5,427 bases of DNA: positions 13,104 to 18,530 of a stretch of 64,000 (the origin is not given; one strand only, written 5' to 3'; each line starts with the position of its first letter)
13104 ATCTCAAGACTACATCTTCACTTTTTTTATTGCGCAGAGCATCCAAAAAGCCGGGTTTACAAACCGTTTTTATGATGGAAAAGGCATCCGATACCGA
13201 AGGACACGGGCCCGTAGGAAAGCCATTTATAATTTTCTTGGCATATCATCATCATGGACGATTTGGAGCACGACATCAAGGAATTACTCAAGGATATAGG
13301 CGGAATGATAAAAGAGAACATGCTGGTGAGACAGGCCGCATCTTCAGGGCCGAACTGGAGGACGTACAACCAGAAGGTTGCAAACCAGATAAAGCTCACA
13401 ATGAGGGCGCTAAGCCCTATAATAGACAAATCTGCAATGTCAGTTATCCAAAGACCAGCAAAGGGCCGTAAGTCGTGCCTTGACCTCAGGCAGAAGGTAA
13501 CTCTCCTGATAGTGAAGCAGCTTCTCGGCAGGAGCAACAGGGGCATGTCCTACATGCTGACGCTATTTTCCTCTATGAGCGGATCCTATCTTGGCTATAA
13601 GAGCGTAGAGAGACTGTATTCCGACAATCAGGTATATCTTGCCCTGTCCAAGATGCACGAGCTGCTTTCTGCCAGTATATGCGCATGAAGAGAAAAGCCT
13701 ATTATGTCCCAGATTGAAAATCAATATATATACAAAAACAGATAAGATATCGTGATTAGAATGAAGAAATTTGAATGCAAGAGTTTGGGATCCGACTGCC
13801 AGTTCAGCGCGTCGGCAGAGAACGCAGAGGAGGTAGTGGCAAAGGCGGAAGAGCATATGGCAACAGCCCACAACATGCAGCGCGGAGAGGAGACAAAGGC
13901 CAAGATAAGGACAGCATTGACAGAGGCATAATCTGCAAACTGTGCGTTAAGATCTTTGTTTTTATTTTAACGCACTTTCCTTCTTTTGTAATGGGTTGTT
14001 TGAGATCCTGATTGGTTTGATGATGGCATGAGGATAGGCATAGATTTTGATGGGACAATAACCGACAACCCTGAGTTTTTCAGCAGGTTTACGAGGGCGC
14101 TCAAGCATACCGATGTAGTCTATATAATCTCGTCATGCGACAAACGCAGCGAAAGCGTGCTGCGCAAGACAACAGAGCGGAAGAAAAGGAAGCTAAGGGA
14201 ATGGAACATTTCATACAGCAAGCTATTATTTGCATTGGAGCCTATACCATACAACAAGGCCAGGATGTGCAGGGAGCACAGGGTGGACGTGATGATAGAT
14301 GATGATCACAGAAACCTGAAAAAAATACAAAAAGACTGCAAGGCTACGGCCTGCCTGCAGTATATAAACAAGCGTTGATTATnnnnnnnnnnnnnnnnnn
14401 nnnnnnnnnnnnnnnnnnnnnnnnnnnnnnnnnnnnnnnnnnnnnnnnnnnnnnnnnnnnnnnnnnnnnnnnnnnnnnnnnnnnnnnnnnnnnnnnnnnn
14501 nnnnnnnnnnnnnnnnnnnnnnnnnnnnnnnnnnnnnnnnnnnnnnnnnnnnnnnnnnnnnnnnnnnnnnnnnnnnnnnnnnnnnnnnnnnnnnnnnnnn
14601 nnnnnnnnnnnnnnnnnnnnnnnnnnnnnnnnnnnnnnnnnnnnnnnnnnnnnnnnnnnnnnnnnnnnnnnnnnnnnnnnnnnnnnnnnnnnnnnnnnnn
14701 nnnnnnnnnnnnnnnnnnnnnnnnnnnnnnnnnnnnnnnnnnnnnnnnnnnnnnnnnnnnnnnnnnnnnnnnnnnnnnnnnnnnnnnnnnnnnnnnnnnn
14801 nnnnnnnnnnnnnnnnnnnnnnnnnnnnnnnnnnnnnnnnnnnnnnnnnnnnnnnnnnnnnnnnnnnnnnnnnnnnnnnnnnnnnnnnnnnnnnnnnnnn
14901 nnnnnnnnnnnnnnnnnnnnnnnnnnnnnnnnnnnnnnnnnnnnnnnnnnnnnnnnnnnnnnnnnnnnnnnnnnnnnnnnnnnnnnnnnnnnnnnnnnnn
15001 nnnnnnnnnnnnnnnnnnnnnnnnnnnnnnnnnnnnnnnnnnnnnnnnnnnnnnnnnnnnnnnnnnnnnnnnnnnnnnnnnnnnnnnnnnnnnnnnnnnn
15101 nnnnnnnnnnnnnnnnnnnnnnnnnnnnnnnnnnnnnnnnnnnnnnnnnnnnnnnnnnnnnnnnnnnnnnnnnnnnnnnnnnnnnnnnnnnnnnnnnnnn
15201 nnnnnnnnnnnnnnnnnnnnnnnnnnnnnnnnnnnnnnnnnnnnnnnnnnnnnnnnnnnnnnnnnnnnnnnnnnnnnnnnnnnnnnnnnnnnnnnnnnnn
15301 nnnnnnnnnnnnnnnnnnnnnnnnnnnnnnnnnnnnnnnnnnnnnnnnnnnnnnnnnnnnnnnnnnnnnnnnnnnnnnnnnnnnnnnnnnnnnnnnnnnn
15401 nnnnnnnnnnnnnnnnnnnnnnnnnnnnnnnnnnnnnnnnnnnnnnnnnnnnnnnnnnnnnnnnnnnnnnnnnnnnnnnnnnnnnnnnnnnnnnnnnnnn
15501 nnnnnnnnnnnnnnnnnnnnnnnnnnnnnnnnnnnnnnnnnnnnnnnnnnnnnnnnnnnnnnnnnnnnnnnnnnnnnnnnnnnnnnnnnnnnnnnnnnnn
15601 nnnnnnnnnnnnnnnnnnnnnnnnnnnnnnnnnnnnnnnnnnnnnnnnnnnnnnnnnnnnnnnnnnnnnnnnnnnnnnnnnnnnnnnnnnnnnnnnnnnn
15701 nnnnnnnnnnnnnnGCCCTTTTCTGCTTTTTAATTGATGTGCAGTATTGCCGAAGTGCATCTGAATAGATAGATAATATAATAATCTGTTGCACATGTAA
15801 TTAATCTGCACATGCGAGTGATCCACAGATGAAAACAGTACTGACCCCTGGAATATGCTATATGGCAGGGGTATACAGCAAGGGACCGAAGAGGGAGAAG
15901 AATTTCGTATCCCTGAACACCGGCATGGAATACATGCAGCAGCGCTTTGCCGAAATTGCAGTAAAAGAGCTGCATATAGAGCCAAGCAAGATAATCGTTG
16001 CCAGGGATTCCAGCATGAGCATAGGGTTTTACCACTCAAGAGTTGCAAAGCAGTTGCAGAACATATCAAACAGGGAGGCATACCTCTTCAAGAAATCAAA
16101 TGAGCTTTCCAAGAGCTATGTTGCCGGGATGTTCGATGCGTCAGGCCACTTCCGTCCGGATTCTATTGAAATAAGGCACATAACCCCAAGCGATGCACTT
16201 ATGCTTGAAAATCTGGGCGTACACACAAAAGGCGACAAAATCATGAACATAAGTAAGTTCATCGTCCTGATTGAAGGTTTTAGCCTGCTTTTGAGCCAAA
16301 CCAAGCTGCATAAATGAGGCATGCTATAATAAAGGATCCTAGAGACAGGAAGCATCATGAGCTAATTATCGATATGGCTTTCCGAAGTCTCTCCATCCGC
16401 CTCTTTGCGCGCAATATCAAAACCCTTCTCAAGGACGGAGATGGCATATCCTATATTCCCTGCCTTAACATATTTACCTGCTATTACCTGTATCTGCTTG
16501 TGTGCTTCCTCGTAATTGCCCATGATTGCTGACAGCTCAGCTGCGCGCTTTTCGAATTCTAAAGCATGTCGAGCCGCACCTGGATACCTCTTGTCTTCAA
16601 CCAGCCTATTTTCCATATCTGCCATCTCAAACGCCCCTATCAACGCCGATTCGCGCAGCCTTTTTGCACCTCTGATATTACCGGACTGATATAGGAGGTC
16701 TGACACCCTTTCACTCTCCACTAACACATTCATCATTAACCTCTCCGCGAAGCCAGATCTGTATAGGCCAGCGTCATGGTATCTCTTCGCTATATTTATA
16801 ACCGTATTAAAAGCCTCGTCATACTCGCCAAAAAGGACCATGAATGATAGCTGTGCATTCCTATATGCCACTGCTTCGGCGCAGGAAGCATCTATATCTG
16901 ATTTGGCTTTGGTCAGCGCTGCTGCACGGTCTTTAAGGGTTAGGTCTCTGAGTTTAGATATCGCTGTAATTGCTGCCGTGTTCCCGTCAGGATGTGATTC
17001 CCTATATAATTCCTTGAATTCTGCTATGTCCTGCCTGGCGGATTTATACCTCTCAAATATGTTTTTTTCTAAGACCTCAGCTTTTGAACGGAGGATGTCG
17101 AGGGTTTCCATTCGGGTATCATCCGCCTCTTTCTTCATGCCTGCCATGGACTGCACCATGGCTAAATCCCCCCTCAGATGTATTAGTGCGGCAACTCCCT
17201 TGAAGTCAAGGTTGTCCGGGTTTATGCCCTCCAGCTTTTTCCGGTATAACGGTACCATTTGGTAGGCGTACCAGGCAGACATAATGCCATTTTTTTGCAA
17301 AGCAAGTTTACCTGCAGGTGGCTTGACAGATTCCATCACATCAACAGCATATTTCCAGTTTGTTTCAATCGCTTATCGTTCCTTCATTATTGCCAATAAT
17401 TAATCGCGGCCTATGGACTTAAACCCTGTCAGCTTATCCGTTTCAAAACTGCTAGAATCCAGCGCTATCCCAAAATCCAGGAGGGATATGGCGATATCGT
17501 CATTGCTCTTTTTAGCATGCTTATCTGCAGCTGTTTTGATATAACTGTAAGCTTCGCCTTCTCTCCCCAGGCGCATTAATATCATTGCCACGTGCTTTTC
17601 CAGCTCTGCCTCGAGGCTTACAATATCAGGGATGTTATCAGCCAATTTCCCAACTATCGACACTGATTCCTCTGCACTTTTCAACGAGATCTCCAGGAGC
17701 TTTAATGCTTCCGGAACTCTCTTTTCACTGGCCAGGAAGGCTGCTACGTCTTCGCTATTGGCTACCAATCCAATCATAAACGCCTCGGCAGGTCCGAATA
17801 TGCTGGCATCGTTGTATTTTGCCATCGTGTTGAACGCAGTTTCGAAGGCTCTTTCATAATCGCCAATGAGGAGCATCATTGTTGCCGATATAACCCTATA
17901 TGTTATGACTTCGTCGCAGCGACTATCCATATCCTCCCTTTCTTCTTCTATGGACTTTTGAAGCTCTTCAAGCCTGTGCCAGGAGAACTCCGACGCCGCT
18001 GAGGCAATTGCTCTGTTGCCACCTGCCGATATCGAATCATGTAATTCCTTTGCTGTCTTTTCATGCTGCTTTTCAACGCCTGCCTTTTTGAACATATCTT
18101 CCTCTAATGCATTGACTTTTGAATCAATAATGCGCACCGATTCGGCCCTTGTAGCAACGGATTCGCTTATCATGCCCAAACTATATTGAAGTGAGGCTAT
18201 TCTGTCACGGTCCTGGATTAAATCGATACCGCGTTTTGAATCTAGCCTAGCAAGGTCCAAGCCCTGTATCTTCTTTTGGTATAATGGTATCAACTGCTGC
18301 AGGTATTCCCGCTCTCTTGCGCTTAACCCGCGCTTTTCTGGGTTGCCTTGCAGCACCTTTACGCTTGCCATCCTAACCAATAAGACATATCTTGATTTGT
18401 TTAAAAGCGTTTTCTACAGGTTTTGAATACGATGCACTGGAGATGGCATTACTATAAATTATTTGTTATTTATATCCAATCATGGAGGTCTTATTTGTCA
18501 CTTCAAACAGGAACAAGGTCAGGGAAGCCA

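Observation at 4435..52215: Recurring architecture: three AT-rich insertions, each just downstream of a gene and flanked by a copy of that gene's 3' end, none with an integrase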

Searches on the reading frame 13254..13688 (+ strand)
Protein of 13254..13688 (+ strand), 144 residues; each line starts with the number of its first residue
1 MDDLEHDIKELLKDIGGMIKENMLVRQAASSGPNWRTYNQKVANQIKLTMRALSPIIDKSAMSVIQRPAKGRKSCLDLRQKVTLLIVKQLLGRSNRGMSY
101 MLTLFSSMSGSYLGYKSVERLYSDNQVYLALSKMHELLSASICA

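Call 74: search_protein_families(library=pfam, proteins=[window:13254-13688:+], max_evalue=0.01)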
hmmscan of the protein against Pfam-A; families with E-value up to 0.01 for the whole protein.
window:13254-13688:+ (144 aa): 0 families

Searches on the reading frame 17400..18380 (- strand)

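Call 74: search_protein_families(library=pfam, proteins=[window:17400-18380:-], max_evalue=0.01)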
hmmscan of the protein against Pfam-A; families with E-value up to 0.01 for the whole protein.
window:17400-18380:- (326 aa): 1 family
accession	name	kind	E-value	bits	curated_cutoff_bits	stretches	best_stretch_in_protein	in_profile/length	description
PF13424.12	TPR_12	-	8.8e-05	23.1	30.1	0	260-308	5-56/77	Tetratricopeptide repeat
